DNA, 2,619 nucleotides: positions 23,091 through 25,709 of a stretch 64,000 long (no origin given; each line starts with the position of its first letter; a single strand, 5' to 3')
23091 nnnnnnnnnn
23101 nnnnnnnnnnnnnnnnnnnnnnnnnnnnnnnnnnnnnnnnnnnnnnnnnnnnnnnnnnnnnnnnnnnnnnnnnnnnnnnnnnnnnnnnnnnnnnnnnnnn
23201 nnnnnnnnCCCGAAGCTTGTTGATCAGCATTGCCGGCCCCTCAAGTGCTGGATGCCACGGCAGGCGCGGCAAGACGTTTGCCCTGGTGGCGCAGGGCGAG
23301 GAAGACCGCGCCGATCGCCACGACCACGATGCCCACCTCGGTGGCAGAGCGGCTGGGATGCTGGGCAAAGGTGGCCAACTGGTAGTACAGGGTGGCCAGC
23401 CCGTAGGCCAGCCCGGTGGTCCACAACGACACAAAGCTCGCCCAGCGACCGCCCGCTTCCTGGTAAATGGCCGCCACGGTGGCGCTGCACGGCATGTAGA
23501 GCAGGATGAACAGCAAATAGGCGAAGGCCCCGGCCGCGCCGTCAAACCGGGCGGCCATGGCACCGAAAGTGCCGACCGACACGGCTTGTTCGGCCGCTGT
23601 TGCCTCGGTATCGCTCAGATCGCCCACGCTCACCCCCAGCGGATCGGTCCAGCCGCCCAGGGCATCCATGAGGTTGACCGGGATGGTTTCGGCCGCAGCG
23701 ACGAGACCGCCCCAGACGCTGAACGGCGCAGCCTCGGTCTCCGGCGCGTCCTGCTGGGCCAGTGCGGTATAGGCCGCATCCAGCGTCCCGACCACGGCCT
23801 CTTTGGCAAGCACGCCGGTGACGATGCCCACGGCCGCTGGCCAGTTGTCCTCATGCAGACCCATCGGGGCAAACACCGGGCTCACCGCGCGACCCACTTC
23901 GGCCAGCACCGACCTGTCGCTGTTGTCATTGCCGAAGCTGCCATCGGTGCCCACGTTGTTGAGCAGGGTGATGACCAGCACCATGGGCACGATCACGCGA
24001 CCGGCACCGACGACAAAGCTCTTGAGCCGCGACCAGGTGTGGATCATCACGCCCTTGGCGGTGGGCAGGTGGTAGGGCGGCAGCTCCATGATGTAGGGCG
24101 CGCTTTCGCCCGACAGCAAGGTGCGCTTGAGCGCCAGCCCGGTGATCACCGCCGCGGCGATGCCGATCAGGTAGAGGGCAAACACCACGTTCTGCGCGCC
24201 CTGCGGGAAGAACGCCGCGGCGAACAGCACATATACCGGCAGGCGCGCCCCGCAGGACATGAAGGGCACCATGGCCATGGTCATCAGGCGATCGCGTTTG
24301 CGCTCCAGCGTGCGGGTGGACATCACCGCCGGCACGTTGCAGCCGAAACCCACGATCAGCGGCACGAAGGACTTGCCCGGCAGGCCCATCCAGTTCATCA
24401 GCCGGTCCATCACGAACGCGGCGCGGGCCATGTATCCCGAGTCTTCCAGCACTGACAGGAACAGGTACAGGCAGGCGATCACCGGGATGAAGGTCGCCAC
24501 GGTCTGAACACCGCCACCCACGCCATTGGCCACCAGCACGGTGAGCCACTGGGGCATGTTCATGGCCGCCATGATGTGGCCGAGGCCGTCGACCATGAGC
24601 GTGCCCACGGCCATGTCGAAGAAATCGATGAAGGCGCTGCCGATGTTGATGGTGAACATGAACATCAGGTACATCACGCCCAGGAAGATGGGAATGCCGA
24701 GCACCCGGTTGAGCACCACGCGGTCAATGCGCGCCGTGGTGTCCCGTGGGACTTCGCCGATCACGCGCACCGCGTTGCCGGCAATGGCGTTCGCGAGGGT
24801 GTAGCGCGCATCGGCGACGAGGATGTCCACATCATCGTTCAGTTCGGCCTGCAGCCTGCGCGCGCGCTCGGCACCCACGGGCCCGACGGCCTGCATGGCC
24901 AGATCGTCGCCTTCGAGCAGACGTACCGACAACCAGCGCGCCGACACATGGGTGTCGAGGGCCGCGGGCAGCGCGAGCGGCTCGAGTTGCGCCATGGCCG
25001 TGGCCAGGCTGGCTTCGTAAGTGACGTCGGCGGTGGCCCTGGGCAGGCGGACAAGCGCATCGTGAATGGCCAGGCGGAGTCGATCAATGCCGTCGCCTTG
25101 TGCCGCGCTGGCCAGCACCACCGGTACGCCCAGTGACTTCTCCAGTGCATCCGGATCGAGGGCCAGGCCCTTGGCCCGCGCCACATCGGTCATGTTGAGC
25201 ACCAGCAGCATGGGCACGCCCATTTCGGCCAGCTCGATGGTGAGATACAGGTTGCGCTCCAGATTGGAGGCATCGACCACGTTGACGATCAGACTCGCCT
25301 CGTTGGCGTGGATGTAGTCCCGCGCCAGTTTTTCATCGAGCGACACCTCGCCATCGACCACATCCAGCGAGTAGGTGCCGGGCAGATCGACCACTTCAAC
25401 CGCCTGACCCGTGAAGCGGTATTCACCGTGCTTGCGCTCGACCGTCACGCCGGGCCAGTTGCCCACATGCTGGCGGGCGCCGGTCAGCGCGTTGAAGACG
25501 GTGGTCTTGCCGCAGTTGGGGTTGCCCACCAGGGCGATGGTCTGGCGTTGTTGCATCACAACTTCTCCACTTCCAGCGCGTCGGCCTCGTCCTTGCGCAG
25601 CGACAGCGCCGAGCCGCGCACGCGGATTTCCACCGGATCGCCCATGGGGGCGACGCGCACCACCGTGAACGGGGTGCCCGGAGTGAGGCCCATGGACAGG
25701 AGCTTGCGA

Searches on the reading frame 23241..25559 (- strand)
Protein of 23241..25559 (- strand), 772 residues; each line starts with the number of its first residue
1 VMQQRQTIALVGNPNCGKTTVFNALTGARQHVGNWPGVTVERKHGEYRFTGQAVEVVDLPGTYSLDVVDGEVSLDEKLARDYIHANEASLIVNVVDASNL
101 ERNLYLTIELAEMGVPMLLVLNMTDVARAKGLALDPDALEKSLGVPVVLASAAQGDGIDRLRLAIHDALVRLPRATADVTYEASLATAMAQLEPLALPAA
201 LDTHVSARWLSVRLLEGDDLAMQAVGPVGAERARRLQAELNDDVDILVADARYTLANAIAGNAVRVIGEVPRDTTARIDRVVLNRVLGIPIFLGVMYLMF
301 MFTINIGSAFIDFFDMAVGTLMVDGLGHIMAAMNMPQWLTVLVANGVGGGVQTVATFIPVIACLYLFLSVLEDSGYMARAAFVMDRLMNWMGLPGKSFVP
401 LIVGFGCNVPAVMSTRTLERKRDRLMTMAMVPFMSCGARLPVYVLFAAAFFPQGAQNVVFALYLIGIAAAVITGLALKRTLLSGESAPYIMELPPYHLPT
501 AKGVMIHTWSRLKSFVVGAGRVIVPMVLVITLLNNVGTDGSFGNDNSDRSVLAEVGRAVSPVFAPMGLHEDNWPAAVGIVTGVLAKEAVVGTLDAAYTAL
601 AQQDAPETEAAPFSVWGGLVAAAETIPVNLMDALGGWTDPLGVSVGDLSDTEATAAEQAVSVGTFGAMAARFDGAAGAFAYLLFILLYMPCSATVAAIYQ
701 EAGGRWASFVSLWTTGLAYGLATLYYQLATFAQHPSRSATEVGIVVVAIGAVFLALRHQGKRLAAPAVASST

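Call 34: search_protein_families(library=pfam, proteins=[window:23241-25559:-], max_evalue=0.001)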
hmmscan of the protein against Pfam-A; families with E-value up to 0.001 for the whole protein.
window:23241-25559:- (772 aa): 8 families
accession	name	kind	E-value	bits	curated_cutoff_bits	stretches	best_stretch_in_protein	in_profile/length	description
PF02421.24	FeoB_N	-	1.4e-63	213.5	27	1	7-163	2-154/156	Ferrous iron transport protein B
PF07670.19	Gate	-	6.8e-45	152.2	29.6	2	356-449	3-103/104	Nucleoside recognition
PF07664.17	FeoB_C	-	2.1e-22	79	26.6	1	459-511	1-54/54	Ferrous iron transport protein B C terminus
PF01926.29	MMR_HSR1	-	7.1e-22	78.1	21.9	1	7-122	1-112/113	50S ribosome-binding GTPase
PF17910.6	FeoB_Cyto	-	3.5e-12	47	23.4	1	181-264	1-89/90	FeoB cytosolic helical domain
PF09439.16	SRPRB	-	1.8e-07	31.1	25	1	4-143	2-138/178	Signal recognition particle receptor beta subunit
PF00350.29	Dynamin_N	-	3.3e-05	24.4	27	0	47-100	96-141/168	Dynamin family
PF03193.22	RsgA_GTPase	-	0.00015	22.1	30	0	96-169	38-108/174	RsgA GTPase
